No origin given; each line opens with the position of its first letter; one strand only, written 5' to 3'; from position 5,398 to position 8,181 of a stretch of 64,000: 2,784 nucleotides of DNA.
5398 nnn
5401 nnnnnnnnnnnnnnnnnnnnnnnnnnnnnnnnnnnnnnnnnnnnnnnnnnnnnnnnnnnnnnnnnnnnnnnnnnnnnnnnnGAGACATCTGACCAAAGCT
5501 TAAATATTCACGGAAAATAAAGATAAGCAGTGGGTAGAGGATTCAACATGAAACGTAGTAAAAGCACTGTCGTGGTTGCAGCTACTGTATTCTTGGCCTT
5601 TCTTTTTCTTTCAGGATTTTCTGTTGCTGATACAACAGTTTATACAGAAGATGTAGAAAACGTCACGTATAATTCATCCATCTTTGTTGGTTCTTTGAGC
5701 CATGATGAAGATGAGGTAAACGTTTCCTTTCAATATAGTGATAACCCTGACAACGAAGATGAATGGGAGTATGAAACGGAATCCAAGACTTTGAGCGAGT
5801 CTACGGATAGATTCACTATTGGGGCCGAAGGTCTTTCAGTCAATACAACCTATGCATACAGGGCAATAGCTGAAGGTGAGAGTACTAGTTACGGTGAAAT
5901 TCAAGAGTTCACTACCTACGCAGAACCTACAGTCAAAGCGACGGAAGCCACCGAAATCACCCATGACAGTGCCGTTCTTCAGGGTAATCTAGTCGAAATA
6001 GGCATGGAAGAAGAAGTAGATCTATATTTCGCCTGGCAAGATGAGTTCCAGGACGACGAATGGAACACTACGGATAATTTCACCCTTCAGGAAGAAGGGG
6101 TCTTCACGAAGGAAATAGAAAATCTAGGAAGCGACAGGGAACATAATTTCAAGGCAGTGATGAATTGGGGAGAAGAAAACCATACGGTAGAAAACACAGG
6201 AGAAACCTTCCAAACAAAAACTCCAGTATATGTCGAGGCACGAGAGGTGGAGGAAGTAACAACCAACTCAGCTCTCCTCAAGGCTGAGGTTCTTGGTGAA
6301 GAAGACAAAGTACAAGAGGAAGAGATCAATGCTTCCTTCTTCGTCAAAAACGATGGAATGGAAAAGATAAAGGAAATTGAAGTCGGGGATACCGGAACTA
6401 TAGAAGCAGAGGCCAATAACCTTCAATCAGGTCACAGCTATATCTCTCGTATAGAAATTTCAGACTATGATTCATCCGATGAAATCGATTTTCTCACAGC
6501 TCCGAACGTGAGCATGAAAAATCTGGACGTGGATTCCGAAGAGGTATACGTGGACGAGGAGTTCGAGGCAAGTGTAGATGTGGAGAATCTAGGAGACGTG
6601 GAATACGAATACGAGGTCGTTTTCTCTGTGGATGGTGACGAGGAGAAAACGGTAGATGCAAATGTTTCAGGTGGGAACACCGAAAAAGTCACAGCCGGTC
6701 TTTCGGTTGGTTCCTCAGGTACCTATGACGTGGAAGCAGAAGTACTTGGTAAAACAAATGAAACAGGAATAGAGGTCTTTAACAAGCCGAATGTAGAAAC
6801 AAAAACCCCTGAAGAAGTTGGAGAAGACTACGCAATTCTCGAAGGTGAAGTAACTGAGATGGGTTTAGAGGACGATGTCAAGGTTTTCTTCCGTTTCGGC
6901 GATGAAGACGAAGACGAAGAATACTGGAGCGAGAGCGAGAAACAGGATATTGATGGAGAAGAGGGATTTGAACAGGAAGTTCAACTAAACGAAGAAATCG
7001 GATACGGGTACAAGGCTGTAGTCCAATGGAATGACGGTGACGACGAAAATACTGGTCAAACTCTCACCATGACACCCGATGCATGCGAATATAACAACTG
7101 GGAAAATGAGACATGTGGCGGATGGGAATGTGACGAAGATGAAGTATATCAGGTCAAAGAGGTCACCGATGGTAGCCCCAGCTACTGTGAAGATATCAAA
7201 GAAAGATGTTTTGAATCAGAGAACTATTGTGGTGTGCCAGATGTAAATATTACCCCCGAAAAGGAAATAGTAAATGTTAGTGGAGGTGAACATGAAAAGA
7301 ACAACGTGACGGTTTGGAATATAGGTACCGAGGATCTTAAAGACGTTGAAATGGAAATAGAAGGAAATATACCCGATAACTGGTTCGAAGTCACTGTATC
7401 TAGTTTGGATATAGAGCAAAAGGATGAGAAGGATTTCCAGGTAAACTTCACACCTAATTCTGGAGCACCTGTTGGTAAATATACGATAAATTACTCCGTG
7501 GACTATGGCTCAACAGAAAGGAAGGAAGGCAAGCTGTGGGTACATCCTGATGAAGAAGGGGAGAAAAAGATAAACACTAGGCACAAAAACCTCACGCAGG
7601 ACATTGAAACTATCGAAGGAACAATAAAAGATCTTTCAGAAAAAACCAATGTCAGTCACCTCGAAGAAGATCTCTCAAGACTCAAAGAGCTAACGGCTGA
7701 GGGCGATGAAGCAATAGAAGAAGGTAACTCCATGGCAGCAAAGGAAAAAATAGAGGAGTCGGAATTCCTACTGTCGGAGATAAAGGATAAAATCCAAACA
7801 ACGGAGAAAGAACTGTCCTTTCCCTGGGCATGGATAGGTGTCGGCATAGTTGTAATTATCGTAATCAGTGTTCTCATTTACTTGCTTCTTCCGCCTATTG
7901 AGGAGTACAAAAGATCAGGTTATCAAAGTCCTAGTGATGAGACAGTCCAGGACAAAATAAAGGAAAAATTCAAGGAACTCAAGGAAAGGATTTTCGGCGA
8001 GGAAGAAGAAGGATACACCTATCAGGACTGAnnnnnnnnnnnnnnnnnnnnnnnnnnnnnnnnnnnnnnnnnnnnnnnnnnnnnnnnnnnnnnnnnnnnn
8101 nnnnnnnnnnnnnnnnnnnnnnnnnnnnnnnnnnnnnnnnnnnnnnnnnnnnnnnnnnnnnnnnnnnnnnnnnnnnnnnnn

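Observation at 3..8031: Tandem array of three paralogous, glycosylation-sequon-dense, membrane-anchored surface proteins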

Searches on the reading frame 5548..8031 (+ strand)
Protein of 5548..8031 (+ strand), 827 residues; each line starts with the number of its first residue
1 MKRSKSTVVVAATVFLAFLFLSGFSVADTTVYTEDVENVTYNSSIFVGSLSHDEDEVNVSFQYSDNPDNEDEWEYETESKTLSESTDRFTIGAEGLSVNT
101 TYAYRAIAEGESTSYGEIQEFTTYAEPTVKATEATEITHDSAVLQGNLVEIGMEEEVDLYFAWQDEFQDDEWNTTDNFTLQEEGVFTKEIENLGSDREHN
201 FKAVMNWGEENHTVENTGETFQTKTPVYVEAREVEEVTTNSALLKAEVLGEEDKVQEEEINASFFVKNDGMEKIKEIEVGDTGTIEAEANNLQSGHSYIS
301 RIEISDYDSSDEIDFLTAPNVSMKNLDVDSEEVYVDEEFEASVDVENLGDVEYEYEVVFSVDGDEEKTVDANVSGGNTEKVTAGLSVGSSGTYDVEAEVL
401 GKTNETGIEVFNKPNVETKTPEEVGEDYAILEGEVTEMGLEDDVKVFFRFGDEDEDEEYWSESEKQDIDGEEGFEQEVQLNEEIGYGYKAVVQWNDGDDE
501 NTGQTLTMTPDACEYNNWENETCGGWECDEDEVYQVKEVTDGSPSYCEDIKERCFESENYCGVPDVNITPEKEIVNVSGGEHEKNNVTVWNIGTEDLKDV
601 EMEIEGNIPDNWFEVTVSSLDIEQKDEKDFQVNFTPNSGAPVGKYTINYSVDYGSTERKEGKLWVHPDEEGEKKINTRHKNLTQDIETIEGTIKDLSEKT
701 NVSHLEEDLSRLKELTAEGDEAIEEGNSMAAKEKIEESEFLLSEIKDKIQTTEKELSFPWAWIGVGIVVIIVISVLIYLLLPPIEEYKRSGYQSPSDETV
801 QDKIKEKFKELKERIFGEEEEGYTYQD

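Call 3: search_protein_families(library=pfam, proteins=[window:5548-8031:+], max_evalue=1)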
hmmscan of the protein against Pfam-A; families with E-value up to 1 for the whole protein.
window:5548-8031:+ (827 aa): 7 families
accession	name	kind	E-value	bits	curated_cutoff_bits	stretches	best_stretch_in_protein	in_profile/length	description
PF10633.15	NPCBM_assoc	-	9e-05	23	24.4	1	580-653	4-77/78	NPCBM-associated, NEW3 domain of alpha-galactosidase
PF16655.11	PhoD_N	-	0.013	16.4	30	0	54-118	25-88/90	PhoD-like phosphatase, N-terminal domain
PF16656.11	Pur_ac_phosph_N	-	0.019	16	30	1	55-123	24-93/93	Purple acid Phosphatase, N-terminal domain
PF15656.11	Tox-HDC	-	0.037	14.7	21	1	654-708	38-92/130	Toxin with a H, D/N and C signature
PF15780.11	ASH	-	0.078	13.6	27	1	580-642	22-82/98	Abnormal spindle-like microcephaly-assoc'd, ASPM-SPD-2-Hydin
PF02009.21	RIFIN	-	0.091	13.1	32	1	700-781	229-307/327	Rifin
PF24318.1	DUF7490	-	0.48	10.5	27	1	367-400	57-89/106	Domain of unknown function (DUF7490)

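Call 4: search_protein_families(library=ncbifam, proteins=[window:5548-8031:+], max_evalue=1)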
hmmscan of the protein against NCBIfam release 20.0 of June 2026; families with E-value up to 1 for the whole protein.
window:5548-8031:+ (827 aa): 4 families
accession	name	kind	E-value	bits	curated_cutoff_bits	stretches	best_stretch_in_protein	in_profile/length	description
NF049871.2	cytotoxin_MakA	exception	0.0015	17.6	320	1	611-776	40-208/354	alpha-pore-forming cytotoxin MakA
NF012200.0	choice_anch_D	domain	0.0067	16.9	45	1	564-649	15-103/108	choice-of-anchor D domain-containing protein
TIGR03142.1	cytochro_ccmI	equivalog_domain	0.024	14.9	29.3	1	711-780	44-113/118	c-type cytochrome biogenesis protein CcmI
TIGR01477.1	RIFIN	paralog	0.042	13.6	176.95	1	697-781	254-336/356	variant surface antigen, rifin family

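Call 10: find_encoding_contigs(protein=window:5548-8031:+, flank=10000, max_places=6)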
Protein window:5548-8031:+ (827 aa): no gene with exactly this product is on record in the collection.

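Call 43: find_related_loci(query=A3, collection=genome_contigs, flank=10000)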
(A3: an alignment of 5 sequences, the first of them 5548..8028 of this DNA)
Query A3 (827 aa) in genome_contigs; peptide patterns used: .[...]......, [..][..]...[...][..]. (x = any residue, [..] = any of these).
55 stretches matched a pattern; 4 encode a relative of the query (tblastn E <= 1e-3); 4 distinct loci.
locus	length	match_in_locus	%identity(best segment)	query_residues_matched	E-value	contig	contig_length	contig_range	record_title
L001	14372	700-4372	67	1-826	0e+0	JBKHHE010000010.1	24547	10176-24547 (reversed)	MAG: Candidatus Aenigmatarchaeota archaeon isolate D1M06_87 NODE_1083_length_24547_cov_169.568716, whole genome shotgun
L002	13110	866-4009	41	12-826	4e-168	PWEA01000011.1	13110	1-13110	MAG: Candidatus Aenigmatarchaeota archaeon isolate T1Sed10_94 T1-Sed10-C4896, whole genome shotgun sequence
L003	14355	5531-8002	42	1-825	0e+0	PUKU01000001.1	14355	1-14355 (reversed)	MAG: Candidatus Aenigmatarchaeota archaeon isolate B1Sed10_69 B1-Sed10-C5156, whole genome shotgun sequence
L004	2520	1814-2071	37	316-400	3e-6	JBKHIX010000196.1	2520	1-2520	MAG: Thermoplasmata archaeon isolate D3M20_1 NODE_1513_length_2520_cov_6.182961, whole genome shotgun sequence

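Call 61: search_protein_families(library=pfam, proteins=[L003:2-4006:+, L001:1262-1792:+], max_evalue=0.001)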
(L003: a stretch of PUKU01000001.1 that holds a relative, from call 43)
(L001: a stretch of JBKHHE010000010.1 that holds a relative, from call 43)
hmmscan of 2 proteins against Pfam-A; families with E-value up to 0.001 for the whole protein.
L003:2-4006:+ (1335 aa): 3 families
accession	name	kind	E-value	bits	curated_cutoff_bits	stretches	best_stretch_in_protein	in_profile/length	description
PF18998.6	Flg_new_2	-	1.5e-13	50.9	23.6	2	221-288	5-70/73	Divergent InlB B-repeat domain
PF00041.27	fn3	-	1.7e-06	28.6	25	0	774-827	34-70/84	Fibronectin type III domain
PF07581.17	Glug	-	3.8e-05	24.3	20.5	0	535-559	1-27/28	The GLUG motif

L001:1262-1792:+ (177 aa): 0 families

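Call 79: predict_structure(alignment_id=A3)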
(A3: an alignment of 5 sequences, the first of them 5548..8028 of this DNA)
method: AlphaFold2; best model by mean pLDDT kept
length: 827 residues; sequences in the alignment: 5
mean_pLDDT: 63.3   pTM: 0.34
mean pLDDT of the five models: 63.3, 61.3, 59.4, 58.8, 45.6
residues with pLDDT >= 90: 36; 70-90: 342; 50-70: 189; < 50: 260
segments of 3 or more residues with pLDDT < 50: 1-27, 319-333, 347-354, 370-377, 401-412, 511-540, 542-544, 546-602, 604-608, 624-632, 638-640, 651-664, 758-766, 780-827
pLDDT, mean of each block of 10 residues (from residue 1): 34 40 47 84 87 81 82 84 84 85 89 86 82 84 88 79 77 84 86 83 83 82 78 66 78 61 79 81 80 72 76 64 39 49 50 50 53 47 55 52 36 69 66 74 79 77 80 74 70 71 73 35 42 43 46 38 38 37 44 47 49 52 49 49 50 44 51 67 78 74 77 81 66 74 76 55 46 54 31 32 44 36 28
secondary structure, 60 per line:
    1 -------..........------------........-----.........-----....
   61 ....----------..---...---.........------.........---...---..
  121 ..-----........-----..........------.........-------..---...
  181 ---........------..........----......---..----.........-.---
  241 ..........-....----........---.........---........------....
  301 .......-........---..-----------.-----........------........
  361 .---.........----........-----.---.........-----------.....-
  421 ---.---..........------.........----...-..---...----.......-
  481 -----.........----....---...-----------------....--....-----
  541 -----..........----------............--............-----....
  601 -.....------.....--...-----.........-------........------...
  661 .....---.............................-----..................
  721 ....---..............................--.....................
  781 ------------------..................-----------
elements in order (helices of 4 or more, strands of 3 or more residues): H8-17 E30-37 E43-51 E57-64 E80-82 E86-94 E101-109 E113-115 E119-122 E128-135 E141-150 E157-165 E178-180 E184-191 E198-207 E212-217 E227-235 E241-250 H252-255 E260-267 E271-279 E283-290 E297-304 E309-316 E339-346 E353-361 E365-373 E378-385 E395-403 E415-419 E428-437 E444-452 E466-468 E473-479 E486-494 E499-502 E506-508 E526-529 E532-535 H546-555 E566-577 E580-591 E597-600 E602-606 E613-617 E620-622 E628-636 E644-651 E658-665 H669-697 H703-724 H728-757 H760-780 H799-816

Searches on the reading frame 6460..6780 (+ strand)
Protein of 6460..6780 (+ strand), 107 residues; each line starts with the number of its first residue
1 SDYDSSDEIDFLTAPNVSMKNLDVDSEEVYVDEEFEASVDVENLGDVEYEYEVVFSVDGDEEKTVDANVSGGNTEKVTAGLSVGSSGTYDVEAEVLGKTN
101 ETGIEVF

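Call 35: search_protein_families(library=pfam, proteins=[window:6460-6780:+], max_evalue=1)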
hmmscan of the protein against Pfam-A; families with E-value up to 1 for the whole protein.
window:6460-6780:+ (107 aa): 3 families
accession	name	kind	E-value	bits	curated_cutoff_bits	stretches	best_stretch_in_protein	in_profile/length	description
PF24318.1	DUF7490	-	0.021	14.9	27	1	62-96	56-89/106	Domain of unknown function (DUF7490)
PF06452.16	CBM9_1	-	0.033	14.5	23.4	1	20-100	53-133/185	Carbohydrate family 9 binding domain-like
PF09181.15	ProRS-C_2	-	0.83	10.2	25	0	27-52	33-57/66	Prolyl-tRNA synthetase, C-terminal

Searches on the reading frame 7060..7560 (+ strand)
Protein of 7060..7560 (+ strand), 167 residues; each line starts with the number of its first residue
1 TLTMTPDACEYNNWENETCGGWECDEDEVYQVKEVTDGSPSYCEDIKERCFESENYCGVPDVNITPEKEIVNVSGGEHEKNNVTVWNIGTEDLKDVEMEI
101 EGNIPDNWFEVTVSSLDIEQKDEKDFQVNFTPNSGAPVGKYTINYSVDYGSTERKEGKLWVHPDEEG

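Call 35: search_protein_families(library=pfam, proteins=[window:7060-7560:+], max_evalue=1)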
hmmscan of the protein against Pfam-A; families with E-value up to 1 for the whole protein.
window:7060-7560:+ (167 aa): 6 families
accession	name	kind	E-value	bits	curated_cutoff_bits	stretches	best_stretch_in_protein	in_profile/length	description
PF10633.15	NPCBM_assoc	-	1.7e-05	25.3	24.4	1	76-149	4-77/78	NPCBM-associated, NEW3 domain of alpha-galactosidase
PF07705.17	CARDB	-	0.00071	20.2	22.7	1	60-151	2-87/101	CARDB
PF15780.11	ASH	-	0.038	14.6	27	1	74-138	20-82/98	Abnormal spindle-like microcephaly-assoc'd, ASPM-SPD-2-Hydin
PF22067.2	Cep192_D3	-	0.041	14.4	27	1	76-134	16-71/99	Cep192 domain 3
PF24532.2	FIBL-2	-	0.052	13.7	27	1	145-153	4-12/30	Fibulin-2 domain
PF22073.2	Cep192_D4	-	0.068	13.8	35.5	1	73-138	16-86/112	Cep192 domain 4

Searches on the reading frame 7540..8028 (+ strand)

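Call 35: search_protein_families(library=pfam, proteins=[window:7540-8028:+], max_evalue=1)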
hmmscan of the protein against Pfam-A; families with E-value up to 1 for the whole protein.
window:7540-8028:+ (163 aa): 6 families
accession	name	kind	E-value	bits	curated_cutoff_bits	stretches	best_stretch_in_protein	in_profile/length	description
PF02009.21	RIFIN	-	0.0039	17.6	32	1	33-117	226-307/327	Rifin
PF18915.5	DUF5667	-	0.031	15.1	27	1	29-93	11-75/99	Domain of unknown function (DUF5667)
PF23828.1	DUF7198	-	0.056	13.3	27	1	103-157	4-60/236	Family of unknown function (DUF7198)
PF10874.13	DUF2746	-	0.14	13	23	0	8-34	45-71/101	Protein of unknown function (DUF2746)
PF23160.2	Spectrin_1st_PEPL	-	0.2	12.7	27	0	8-58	9-59/93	Periplakin spectrin-like repeat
PF17561.7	TssO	-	0.6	10.7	29.2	1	9-47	51-89/148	Type VI secretion system, TssO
